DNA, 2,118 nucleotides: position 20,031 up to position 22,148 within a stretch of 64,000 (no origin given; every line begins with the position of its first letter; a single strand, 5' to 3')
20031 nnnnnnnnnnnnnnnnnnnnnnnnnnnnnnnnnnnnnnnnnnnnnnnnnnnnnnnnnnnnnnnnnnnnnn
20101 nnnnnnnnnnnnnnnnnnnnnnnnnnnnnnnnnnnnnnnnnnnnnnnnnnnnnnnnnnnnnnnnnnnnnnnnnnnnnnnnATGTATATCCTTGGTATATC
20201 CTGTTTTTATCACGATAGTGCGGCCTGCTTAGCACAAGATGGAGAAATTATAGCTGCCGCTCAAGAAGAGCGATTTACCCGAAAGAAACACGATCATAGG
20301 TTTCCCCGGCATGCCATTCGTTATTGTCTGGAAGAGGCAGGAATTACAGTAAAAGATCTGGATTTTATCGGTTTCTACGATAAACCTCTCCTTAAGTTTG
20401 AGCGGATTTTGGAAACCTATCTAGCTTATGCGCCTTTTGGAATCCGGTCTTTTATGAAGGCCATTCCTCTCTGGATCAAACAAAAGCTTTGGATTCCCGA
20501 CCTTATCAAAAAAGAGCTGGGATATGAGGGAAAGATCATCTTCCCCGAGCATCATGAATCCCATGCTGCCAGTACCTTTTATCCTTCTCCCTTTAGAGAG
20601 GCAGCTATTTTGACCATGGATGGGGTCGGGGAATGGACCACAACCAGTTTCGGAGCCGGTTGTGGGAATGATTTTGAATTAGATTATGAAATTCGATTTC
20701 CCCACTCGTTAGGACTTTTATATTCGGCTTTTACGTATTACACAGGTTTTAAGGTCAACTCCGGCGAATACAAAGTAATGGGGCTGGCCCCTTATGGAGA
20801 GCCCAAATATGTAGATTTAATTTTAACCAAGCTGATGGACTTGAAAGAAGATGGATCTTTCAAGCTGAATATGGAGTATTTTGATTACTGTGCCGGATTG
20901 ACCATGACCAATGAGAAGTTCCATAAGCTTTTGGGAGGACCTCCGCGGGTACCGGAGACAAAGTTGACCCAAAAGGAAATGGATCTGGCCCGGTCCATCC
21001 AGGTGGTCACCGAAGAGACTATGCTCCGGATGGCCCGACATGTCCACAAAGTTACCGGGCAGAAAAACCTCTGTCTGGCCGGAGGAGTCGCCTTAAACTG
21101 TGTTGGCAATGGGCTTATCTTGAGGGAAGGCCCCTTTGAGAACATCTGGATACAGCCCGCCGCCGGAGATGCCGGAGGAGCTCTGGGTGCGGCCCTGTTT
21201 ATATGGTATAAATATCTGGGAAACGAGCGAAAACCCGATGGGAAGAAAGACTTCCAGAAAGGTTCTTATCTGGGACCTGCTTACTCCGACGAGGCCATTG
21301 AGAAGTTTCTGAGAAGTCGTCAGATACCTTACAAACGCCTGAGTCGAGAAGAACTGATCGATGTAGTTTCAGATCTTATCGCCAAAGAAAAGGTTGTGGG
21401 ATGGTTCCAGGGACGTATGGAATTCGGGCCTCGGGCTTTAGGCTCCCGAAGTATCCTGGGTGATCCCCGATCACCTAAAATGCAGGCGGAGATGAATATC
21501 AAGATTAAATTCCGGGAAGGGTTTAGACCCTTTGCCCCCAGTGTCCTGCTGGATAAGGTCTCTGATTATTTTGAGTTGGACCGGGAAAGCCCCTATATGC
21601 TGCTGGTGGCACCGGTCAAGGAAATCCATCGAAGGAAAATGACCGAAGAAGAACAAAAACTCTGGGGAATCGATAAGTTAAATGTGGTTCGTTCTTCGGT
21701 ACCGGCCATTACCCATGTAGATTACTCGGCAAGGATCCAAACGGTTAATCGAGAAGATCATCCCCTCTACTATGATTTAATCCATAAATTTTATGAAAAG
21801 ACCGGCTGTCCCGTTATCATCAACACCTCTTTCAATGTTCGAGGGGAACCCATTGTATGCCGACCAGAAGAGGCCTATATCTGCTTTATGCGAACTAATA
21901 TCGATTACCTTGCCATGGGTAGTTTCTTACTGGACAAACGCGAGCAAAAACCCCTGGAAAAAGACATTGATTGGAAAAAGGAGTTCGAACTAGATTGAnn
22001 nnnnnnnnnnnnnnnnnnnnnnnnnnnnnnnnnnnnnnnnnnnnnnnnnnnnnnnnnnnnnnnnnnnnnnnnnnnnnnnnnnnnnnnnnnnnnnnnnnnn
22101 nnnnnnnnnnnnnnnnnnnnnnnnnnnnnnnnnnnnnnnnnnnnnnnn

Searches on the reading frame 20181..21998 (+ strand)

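Call 11: search_protein_families(library=pfam, proteins=[window:20181-21998:+], max_evalue=0.001)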
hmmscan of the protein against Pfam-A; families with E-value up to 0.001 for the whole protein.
window:20181-21998:+ (605 aa): 2 families
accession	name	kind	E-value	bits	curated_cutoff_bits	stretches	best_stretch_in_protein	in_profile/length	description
PF02543.21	Carbam_trans_N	-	1.6e-104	350.5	24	1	3-339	2-346/346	Carbamoyltransferase N-terminus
PF16861.10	Carbam_trans_C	-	3e-72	242.1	27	1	398-586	2-170/170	Carbamoyltransferase C-terminus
